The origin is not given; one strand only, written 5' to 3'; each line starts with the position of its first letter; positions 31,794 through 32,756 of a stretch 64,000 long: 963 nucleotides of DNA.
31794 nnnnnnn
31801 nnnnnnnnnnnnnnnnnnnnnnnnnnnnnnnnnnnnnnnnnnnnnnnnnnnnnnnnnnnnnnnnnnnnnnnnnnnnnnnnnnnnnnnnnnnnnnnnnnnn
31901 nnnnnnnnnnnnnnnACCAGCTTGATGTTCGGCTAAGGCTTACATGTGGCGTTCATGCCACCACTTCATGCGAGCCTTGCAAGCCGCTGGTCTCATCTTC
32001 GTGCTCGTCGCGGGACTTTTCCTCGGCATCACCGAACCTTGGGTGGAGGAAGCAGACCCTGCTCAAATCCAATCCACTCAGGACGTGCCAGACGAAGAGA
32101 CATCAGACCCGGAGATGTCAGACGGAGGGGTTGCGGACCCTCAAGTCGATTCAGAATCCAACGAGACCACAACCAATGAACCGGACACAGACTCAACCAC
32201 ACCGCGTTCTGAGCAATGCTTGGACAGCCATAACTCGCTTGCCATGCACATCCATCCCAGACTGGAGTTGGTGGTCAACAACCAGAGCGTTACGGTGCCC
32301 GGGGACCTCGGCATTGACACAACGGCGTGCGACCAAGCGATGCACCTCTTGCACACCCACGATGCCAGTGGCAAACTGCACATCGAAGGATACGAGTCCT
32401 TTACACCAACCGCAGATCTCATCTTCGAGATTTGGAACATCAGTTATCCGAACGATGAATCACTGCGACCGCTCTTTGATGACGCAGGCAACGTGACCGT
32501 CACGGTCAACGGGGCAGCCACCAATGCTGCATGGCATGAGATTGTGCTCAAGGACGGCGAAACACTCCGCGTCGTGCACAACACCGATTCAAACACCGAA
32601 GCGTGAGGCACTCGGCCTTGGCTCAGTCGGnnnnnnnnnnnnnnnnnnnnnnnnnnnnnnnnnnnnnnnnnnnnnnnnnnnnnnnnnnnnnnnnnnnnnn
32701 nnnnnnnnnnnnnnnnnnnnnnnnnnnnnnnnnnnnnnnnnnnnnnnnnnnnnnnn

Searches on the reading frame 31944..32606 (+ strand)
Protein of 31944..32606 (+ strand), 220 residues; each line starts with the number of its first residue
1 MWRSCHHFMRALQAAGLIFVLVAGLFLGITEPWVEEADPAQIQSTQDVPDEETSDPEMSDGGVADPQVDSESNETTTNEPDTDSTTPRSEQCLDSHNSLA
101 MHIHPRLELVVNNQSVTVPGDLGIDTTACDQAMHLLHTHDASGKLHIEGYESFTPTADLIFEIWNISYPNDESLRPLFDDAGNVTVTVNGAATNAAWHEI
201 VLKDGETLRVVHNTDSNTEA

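Call 11: search_protein_families(library=ncbifam, proteins=[window:31944-32606:+], max_evalue=10)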
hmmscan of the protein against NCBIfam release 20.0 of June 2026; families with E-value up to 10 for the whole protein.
window:31944-32606:+ (220 aa): 1 family
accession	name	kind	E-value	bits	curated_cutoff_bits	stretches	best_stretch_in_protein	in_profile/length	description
TIGR03931.1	T7SS_Rv3446c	hypoth_equivalog_domain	0.055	13.8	47.6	1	62-173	31-126/194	type VII secretion-associated protein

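Call 55: search_protein_families(library=pfam, proteins=[window:31944-32606:+], max_evalue=0.01)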
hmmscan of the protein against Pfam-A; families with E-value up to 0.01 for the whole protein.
window:31944-32606:+ (220 aa): 0 families
